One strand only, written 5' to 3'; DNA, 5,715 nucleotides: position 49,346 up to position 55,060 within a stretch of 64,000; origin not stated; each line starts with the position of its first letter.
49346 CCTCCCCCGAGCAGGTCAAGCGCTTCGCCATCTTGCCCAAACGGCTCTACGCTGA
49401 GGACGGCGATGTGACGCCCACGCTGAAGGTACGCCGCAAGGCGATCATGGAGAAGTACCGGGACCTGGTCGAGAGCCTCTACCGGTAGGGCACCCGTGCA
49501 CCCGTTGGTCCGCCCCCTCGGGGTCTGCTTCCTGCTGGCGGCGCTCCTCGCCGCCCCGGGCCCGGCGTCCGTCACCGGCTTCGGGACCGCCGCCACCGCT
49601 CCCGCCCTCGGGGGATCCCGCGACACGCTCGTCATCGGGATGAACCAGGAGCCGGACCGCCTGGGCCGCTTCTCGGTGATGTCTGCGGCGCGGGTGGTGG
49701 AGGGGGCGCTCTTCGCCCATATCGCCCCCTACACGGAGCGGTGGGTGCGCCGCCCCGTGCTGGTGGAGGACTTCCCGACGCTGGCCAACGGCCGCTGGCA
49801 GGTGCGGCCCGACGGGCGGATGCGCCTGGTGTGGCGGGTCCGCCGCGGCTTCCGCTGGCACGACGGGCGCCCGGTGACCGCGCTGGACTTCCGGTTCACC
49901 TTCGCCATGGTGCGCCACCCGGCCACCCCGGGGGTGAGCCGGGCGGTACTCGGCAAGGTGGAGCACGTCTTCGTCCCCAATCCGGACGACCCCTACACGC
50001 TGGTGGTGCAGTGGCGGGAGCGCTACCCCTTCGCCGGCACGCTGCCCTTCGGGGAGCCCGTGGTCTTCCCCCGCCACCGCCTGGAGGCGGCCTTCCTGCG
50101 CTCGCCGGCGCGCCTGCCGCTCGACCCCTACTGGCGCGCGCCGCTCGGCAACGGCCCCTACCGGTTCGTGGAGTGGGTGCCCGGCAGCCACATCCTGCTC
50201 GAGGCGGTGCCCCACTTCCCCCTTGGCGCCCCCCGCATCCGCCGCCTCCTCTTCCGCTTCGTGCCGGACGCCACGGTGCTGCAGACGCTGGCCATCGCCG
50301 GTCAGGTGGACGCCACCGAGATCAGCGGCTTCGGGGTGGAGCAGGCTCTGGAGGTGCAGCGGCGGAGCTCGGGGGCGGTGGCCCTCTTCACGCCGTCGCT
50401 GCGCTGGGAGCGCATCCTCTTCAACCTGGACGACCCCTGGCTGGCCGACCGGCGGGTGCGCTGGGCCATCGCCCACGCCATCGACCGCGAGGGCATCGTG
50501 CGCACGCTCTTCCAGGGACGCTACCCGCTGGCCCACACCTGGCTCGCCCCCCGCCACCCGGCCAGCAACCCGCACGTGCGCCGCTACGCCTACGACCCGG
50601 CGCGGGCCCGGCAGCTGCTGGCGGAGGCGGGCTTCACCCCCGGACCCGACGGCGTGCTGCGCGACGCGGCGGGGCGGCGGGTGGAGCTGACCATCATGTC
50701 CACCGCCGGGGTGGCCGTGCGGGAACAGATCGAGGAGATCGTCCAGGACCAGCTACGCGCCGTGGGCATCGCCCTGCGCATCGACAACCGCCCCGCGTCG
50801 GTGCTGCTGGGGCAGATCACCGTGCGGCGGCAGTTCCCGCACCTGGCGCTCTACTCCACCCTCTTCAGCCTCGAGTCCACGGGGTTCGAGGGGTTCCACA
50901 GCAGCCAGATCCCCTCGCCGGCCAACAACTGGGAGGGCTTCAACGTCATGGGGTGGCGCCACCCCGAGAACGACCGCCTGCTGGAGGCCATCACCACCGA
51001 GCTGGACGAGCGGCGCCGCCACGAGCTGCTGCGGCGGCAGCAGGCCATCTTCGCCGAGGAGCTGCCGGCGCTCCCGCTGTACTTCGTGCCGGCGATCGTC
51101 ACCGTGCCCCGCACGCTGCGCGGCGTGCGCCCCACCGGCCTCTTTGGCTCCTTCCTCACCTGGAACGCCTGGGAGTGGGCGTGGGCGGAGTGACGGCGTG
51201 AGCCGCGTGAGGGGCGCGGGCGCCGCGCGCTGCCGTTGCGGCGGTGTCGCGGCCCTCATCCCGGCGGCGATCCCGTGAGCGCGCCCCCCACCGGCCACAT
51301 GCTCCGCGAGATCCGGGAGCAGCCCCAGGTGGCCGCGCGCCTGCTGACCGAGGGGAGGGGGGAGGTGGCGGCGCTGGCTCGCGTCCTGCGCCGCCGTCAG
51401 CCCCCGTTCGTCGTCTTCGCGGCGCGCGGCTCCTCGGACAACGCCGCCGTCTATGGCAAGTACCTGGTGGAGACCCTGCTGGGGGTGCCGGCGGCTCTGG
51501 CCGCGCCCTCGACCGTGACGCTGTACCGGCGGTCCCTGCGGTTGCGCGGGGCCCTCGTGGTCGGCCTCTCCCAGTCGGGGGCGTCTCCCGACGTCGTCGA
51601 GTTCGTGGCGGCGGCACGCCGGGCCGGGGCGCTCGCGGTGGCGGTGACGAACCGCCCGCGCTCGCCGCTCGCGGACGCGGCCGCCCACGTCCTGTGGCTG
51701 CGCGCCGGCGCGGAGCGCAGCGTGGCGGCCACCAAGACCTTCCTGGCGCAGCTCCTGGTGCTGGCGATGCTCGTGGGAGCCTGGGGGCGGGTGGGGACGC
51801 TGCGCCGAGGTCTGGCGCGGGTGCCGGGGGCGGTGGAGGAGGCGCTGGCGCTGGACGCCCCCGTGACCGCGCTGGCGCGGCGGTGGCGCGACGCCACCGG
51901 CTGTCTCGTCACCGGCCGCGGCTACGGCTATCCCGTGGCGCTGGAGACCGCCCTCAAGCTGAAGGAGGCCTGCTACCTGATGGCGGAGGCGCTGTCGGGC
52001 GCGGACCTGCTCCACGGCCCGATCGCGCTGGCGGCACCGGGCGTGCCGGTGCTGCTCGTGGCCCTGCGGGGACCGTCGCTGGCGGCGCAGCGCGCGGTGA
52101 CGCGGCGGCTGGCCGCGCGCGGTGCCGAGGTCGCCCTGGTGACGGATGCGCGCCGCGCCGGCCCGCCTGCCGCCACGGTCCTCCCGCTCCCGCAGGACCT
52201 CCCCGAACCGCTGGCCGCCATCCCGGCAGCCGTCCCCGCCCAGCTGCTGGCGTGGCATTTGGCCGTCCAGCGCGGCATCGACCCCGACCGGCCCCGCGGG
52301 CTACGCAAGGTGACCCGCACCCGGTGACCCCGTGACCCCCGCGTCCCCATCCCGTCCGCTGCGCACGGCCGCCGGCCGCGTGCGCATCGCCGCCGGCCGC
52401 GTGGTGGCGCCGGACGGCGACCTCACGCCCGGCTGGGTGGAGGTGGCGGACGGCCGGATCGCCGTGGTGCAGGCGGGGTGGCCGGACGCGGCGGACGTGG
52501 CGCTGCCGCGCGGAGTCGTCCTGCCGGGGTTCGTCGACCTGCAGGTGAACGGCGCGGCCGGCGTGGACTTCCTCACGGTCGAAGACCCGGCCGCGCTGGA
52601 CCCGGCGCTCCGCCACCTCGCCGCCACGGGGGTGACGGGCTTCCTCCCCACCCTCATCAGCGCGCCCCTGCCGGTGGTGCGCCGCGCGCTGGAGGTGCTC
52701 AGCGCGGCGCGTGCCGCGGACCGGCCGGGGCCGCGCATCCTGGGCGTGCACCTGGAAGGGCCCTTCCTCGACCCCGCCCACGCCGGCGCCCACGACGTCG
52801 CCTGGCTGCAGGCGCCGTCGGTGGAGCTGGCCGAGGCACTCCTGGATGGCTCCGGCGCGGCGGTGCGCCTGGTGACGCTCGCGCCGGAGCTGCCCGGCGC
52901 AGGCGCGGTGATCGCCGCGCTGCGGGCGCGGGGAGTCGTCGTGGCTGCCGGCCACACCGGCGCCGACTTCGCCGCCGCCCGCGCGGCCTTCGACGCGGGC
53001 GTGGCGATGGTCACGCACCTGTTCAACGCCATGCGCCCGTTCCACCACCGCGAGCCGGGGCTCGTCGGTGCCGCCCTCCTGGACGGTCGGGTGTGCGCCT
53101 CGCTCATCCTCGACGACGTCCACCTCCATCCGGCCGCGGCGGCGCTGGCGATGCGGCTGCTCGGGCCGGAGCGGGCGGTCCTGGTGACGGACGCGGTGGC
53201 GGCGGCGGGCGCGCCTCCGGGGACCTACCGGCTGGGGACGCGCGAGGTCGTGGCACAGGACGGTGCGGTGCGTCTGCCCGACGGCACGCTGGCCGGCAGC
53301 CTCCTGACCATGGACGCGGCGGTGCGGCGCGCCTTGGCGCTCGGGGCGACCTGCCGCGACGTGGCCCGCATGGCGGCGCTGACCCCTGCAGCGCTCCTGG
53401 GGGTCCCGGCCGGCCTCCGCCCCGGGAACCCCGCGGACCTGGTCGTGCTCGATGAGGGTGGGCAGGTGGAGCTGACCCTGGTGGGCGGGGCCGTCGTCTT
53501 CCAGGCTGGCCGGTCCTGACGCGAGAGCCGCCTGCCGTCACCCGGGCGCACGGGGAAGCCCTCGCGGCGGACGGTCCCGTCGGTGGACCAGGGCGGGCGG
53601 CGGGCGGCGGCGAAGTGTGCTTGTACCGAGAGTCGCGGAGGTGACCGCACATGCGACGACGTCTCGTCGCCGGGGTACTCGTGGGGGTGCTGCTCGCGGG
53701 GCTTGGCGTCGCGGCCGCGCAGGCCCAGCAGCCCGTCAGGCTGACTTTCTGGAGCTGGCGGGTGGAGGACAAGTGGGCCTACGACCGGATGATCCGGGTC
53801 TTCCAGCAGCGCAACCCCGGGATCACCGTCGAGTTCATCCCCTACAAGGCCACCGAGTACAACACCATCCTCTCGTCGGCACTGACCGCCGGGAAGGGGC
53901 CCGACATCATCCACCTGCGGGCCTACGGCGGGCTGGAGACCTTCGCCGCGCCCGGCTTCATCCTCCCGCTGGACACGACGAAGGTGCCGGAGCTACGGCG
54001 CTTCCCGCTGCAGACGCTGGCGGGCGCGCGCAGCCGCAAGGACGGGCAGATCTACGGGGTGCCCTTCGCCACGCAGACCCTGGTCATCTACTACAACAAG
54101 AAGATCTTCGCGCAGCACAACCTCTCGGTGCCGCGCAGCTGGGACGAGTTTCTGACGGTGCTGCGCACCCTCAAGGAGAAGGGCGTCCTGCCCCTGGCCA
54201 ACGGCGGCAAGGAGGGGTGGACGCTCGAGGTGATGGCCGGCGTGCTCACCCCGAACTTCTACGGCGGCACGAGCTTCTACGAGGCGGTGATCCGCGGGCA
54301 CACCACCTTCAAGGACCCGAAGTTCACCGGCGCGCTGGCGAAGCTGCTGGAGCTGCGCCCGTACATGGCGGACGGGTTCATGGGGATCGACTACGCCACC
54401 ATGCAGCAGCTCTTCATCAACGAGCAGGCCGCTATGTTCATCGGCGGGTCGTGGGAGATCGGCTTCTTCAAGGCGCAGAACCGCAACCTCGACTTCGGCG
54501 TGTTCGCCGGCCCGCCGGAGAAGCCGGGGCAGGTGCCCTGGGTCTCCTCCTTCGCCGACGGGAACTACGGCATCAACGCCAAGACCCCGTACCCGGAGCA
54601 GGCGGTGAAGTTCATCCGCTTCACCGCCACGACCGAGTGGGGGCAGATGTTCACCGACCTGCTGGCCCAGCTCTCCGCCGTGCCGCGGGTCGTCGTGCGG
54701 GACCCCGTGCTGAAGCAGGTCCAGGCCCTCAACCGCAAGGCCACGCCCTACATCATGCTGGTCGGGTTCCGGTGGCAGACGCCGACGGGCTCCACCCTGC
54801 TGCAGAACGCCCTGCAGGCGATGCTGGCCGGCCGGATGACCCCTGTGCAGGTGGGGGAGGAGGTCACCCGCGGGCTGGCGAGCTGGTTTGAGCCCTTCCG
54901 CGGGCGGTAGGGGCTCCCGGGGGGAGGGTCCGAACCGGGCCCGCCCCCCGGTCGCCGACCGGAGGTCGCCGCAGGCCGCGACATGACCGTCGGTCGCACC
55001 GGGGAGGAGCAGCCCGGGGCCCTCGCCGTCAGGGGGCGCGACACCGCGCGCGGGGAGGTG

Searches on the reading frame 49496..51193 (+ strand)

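Call 48: search_protein_families(library=pfam, proteins=[window:49496-51193:+], max_evalue=0.000001)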
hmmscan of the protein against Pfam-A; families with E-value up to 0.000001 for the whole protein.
window:49496-51193:+ (565 aa): 1 family
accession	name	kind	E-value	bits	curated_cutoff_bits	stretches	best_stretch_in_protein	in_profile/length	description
PF00496.27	SBP_bac_5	-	9.8e-60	203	32.4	1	94-435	4-327/368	Bacterial extracellular solute-binding proteins, family 5 Middle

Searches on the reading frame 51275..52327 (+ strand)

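Call 48: search_protein_families(library=pfam, proteins=[window:51275-52327:+], max_evalue=0.000001)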
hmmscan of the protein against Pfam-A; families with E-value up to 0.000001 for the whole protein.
window:51275-52327:+ (350 aa): 1 family
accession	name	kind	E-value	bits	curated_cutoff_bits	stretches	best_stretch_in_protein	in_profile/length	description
PF01380.27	SIS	-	8e-29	100.5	25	2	46-167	8-129/131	SIS domain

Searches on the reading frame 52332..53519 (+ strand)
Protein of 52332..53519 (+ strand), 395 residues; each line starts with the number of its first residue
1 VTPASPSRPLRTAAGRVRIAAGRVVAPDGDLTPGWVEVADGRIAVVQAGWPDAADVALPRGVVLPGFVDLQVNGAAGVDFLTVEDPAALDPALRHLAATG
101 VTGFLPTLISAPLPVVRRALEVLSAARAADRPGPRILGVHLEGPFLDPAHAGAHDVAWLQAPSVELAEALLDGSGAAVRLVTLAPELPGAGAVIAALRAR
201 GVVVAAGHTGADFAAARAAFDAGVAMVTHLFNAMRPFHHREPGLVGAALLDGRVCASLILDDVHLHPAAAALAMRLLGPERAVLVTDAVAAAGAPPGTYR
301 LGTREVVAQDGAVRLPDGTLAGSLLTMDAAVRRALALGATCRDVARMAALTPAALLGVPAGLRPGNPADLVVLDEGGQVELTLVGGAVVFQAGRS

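Call 48: search_protein_families(library=pfam, proteins=[window:52332-53519:+], max_evalue=0.000001)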
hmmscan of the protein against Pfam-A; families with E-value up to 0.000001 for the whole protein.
window:52332-53519:+ (395 aa): 1 family
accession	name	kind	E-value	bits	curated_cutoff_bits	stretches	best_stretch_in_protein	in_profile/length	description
PF01979.26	Amidohydro_1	-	1e-12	48.4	25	1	62-389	1-345/345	Amidohydrolase family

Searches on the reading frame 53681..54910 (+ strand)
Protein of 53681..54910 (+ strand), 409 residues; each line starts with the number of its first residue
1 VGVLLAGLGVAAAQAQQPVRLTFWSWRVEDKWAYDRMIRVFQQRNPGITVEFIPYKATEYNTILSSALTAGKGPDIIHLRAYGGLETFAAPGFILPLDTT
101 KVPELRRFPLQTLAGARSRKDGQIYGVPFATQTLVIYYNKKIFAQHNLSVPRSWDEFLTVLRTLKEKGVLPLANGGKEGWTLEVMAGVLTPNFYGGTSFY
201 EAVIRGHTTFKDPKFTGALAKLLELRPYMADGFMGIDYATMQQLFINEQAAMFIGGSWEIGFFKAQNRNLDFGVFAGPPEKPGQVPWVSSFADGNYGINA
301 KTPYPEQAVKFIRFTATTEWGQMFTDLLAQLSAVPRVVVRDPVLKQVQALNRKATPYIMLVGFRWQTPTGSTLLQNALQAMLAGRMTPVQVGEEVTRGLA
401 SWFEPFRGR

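Call 49: search_protein_families(library=pfam, proteins=[window:53681-54910:+], max_evalue=0.00001)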
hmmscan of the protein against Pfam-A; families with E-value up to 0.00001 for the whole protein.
window:53681-54910:+ (409 aa): 2 families
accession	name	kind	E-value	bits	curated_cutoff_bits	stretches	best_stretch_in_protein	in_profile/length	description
PF01547.30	SBP_bac_1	-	3.3e-38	132.8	26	1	36-320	16-305/307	Bacterial extracellular solute-binding protein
PF13416.11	SBP_bac_8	-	5.3e-34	118.7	27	1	37-322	2-249/279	Bacterial extracellular solute-binding protein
